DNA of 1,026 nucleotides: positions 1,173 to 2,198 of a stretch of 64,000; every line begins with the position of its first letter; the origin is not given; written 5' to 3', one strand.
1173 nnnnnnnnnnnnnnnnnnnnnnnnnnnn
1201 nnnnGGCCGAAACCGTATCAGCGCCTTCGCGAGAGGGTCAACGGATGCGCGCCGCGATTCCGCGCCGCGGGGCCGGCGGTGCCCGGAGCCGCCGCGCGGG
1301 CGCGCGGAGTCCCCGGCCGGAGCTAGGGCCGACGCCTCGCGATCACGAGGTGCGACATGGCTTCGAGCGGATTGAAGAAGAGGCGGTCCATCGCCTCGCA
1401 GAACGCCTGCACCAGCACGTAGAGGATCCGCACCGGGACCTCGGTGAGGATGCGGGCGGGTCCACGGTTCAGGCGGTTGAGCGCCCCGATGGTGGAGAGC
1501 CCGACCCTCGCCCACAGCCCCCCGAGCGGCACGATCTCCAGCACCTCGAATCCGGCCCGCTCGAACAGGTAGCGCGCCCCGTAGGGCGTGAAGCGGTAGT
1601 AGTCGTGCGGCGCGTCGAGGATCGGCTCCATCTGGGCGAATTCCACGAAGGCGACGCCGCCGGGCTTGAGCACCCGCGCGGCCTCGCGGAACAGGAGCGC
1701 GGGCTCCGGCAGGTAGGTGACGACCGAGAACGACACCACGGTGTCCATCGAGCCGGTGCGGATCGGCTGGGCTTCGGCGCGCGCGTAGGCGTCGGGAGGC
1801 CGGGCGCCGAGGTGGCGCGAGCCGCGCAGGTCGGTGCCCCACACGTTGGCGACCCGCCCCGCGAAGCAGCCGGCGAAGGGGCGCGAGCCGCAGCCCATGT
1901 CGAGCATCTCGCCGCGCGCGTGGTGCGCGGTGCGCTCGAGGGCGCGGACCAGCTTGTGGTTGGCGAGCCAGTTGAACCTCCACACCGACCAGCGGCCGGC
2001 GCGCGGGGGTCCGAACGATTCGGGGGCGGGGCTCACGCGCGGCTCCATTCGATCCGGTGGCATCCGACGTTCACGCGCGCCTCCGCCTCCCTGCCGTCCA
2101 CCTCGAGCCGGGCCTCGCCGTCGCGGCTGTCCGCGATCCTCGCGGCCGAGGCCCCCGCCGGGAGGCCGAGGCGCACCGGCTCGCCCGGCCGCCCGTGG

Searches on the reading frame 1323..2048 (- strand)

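Call 17: search_protein_families(library=ncbifam, proteins=[window:1323-2048:-], max_evalue=10)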
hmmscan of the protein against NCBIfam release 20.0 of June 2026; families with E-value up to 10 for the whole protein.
window:1323-2048:- (241 aa): 17 families
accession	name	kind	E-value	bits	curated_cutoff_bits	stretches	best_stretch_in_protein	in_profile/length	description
NF045667.1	MTase_DVU1556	equivalog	5.1e-10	39.2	155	1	35-133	13-117/213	DVU_1556 family methyltransferase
TIGR02072.1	BioC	equivalog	1.8e-05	24.6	184.95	1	30-134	20-131/244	malonyl-ACP O-methyltransferase BioC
NF041537.1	ArsM_AhpD_UU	exception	7.6e-05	21.7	510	1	90-134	135-179/345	arsenite methyltransferase/AhpD domain selenoprotein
NF008823.0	PRK11873.1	subfamily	0.00011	21.8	263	1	92-132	138-178/272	arsenite methyltransferase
NF041536.1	ArsM_DUF2284_UU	exception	0.00053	18.4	575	1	90-135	135-180/459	arsenite methyltransferase/DUF2284 domain selenoprotein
TIGR01983.1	UbiG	equivalog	0.0032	16.8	102.95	1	42-135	47-151/228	bifunctional 2-polyprenyl-6-hydroxyphenol methylase/3-demethylubiquinol 3-O-methyltransferase UbiG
NF043040.1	corrin_prot_MT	hypoth_equivalog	0.0035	16.8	180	1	32-74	26-71/216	corrinoid protein-associated methyltransferase CpaM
NF047649.1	MTase_UXPK_star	exception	0.0058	15.7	460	1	89-135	135-181/283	methyltransferase/UXPK-star double selenoprotein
NF007610.0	PRK10258.1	equivalog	0.0074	15.6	342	1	40-138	38-142/251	malonyl-ACP O-methyltransferase BioC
NF052510.1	methyltran_MpqE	exception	0.022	14.1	335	1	89-154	105-172/234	methyl-plastoquinone biosynthesis methyltransferase MpqE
NF045823.1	PthPhpthDimycoMt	equivalog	0.022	13.9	300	1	90-134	121-166/256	phthiotriol/phenolphthiotriol dimycocerosates methyltransferase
NF001242.0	PRK00216.1-3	equivalog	0.049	13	351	1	89-153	129-195/258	bifunctional demethylmenaquinone methyltransferase/2-methoxy-6-polyprenyl-1,4-benzoquinol methylase UbiE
NF001240.0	PRK00216.1-1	equivalog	0.059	12.4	378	1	88-154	121-189/251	bifunctional demethylmenaquinone methyltransferase/2-methoxy-6-polyprenyl-1,4-benzoquinol methylase UbiE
NF040539.1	AST_met_ArsM_2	exception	0.091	12.6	240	1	89-145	117-174/262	putative arsinothricin biosynthesis methyltransferase ArsM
NF041820.1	daptide_MTase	equivalog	0.13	11.7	175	1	34-74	26-66/243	daptide-type RiPP biosynthesis methyltransferase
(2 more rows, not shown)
